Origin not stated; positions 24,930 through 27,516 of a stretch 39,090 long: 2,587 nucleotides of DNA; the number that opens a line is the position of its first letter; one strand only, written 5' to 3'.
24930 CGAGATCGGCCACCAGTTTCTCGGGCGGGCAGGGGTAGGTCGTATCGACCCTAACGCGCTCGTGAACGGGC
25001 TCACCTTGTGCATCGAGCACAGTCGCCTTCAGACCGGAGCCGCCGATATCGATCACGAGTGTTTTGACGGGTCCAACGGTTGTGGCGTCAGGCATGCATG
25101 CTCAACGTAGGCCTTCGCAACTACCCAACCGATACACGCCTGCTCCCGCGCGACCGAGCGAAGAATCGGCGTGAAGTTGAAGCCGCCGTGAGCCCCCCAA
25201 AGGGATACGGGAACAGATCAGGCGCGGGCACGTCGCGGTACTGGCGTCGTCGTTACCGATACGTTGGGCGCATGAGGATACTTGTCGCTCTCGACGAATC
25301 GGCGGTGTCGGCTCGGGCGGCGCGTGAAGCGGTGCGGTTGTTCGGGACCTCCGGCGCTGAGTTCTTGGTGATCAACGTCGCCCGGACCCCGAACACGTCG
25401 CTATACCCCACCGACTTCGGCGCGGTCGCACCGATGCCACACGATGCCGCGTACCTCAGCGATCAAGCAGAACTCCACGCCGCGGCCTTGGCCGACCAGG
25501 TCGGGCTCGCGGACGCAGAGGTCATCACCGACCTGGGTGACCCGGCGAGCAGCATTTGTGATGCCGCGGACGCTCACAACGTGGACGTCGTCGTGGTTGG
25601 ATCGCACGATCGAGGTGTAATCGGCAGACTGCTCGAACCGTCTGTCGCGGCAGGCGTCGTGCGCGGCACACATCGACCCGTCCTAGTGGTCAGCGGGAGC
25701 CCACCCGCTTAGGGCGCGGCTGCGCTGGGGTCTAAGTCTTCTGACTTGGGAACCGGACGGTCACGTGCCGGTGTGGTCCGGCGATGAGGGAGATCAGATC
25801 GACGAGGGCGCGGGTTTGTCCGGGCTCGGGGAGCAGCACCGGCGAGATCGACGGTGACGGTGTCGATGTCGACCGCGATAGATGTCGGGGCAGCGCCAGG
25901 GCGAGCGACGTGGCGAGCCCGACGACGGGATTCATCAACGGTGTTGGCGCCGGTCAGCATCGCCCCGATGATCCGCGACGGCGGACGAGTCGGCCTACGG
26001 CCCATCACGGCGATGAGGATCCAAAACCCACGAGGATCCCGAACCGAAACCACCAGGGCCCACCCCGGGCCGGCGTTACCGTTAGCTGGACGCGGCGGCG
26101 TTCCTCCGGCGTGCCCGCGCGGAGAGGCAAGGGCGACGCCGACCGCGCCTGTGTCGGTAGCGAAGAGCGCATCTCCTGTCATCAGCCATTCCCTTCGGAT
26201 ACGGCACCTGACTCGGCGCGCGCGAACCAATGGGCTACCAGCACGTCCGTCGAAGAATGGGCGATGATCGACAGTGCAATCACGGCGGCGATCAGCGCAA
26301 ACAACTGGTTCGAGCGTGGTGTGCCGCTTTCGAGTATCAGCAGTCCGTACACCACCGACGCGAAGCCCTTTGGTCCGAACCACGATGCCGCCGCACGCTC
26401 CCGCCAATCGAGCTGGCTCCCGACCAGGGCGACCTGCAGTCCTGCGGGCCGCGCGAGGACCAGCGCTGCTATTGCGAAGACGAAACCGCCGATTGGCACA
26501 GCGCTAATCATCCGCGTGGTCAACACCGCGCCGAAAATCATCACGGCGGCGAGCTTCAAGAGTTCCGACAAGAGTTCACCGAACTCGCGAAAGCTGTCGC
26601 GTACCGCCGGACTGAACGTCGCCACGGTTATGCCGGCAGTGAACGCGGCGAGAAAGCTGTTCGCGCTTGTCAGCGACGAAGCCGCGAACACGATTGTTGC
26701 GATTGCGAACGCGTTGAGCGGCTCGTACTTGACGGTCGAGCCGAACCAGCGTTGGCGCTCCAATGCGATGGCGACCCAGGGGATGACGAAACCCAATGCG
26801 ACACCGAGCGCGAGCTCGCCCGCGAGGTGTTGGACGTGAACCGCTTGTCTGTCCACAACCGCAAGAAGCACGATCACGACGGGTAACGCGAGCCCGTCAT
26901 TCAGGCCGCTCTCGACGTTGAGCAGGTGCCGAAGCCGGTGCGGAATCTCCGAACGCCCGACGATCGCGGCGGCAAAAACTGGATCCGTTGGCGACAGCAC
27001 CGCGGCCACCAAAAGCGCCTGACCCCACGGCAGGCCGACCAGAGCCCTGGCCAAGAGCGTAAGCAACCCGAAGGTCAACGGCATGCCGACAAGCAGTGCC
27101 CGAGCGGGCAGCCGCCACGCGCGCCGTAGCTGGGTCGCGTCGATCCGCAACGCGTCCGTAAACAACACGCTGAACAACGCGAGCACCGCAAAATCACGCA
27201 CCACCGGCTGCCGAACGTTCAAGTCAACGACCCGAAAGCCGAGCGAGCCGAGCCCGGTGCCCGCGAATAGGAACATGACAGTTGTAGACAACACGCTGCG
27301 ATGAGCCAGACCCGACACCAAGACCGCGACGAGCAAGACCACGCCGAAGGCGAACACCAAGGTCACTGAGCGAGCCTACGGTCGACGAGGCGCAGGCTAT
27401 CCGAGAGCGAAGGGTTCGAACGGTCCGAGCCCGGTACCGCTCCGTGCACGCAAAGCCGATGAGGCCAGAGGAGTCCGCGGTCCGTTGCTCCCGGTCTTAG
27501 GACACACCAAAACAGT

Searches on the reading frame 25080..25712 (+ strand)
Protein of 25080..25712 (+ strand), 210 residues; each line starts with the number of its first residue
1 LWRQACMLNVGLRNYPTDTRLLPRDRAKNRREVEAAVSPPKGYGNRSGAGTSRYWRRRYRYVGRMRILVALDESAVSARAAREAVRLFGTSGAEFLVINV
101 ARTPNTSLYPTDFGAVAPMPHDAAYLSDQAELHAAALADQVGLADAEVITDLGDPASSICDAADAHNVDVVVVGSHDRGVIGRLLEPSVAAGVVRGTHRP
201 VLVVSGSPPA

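Call 59: search_protein_families(library=pfam, proteins=[window:25080-25712:+], max_evalue=0.01)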
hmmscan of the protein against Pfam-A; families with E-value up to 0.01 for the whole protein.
window:25080-25712:+ (210 aa): 1 family
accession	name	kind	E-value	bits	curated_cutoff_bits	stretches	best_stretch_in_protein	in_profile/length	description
PF00582.32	Usp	-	6.8e-25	88.7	24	1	65-204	3-140/141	Universal stress protein family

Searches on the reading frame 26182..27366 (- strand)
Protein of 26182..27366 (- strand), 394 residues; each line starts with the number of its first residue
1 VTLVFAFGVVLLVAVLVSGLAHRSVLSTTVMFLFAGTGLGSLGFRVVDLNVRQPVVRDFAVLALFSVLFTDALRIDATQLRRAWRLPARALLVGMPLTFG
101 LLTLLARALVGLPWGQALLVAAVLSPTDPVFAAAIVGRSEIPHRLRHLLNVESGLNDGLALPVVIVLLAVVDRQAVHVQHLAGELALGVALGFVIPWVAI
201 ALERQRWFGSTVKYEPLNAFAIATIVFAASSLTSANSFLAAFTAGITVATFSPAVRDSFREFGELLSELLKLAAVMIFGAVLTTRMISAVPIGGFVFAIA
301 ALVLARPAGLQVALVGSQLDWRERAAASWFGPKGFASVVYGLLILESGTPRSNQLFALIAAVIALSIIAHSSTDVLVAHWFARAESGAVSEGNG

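Call 59: search_protein_families(library=pfam, proteins=[window:26182-27366:-], max_evalue=0.01)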
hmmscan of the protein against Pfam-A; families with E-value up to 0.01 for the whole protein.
window:26182-27366:- (394 aa): 1 family
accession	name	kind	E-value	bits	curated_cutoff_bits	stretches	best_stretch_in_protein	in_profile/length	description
PF00999.27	Na_H_Exchanger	-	1.6e-37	129.7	26.2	1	12-371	2-366/375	Sodium/hydrogen exchanger, transmembrane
